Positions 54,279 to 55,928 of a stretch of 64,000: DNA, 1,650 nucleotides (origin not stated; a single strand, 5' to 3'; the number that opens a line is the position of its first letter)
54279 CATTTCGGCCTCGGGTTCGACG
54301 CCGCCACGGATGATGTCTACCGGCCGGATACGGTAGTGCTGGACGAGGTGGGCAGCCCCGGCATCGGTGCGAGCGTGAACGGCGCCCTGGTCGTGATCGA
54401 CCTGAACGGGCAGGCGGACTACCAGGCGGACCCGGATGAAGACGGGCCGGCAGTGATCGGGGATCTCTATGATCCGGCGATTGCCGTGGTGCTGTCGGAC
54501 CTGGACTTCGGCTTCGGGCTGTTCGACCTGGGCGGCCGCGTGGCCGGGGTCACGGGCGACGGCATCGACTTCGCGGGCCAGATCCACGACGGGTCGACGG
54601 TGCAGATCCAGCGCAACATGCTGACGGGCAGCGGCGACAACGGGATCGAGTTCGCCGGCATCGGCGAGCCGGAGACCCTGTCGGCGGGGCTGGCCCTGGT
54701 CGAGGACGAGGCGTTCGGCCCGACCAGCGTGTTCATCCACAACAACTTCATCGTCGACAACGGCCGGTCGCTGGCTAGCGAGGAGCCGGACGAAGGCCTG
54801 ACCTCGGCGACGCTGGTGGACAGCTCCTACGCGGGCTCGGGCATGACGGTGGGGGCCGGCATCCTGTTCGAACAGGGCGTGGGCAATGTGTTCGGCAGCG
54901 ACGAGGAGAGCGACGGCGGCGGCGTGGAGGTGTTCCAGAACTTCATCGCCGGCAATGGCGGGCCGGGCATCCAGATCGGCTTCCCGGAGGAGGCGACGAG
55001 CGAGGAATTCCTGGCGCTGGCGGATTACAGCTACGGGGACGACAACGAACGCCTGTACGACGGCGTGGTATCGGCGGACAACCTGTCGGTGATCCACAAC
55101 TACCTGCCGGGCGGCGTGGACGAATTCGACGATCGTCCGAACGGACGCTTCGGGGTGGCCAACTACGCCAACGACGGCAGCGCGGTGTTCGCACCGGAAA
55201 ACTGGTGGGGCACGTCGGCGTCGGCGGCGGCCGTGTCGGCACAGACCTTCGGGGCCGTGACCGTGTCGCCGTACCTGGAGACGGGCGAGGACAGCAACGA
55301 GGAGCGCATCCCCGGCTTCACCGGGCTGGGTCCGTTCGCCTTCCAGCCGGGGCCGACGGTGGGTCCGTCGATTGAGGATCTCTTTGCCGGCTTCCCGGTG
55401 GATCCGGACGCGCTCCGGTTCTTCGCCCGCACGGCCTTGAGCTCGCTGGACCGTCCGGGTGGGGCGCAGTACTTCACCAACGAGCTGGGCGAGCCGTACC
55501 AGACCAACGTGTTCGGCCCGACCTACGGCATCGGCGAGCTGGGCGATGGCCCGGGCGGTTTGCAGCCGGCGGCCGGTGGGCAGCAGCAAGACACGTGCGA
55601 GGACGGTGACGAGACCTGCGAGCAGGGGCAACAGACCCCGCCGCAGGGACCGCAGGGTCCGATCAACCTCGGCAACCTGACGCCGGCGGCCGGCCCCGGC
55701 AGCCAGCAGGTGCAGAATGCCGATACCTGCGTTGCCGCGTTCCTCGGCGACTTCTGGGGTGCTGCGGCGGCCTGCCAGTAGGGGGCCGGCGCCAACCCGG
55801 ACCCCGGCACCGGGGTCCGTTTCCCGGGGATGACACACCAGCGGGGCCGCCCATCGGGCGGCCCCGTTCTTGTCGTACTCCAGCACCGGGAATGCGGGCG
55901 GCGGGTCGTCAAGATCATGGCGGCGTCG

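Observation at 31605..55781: Orphan giant (~8,058 aa) TpsA-type exoprotein with no TpsB transporter in 64 kb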

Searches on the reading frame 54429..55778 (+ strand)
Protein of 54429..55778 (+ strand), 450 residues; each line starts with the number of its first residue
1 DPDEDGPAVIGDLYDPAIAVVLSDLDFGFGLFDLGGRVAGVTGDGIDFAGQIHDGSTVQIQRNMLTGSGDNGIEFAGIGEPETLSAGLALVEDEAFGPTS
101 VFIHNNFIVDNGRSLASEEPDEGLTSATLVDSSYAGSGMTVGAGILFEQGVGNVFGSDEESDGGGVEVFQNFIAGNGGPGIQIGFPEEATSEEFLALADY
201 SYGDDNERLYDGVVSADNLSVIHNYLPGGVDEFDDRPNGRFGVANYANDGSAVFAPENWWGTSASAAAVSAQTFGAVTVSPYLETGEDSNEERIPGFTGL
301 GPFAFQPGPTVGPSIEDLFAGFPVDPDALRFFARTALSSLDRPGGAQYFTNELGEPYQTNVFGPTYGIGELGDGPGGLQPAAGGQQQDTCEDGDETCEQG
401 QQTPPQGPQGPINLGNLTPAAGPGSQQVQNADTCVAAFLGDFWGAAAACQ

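Call 68: predict_structure(alignment_id=A3)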
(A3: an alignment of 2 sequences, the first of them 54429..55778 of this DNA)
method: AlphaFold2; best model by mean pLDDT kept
length: 450 residues; sequences in the alignment: 2
mean_pLDDT: 27.3   pTM: 0.16
mean pLDDT of the five models: 27.3, 25.9, 24.6, 23.7, 23.6
residues with pLDDT >= 90: 0; 70-90: 0; 50-70: 1; < 50: 449
segments of 3 or more residues with pLDDT < 50: 1-395, 397-450
pLDDT, mean of each block of 10 residues (from residue 1): 34 31 31 34 33 32 26 24 25 27 25 24 22 22 22 24 21 22 24 25 27 27 27 28 29 26 21 24 25 24 24 28 28 27 26 28 27 30 33 42 31 31 30 32 28
secondary structure, 60 per line:
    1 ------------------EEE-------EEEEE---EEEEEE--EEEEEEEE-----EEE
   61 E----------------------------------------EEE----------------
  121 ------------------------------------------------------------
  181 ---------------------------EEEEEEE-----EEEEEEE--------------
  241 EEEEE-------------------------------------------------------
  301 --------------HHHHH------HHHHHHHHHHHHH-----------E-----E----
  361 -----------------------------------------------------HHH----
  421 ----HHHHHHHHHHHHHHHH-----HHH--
elements in order: E19-21 E29-33 E37-42 E45-52 E58-61 E102-104 E208-214 E220-226 E241-245 H315-319 H326-338 H425-440
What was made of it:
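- On HMW1/HxuA-type cell-anchored TpsA: The structure model failed (call 68).
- Its structure could not be modelled: pLDDT was 27 with only two sequences (call 68).
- Tried and rejected: Structure of the C-terminal 450 aa. pLDDT was 27, so the model is unusable (call 68).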
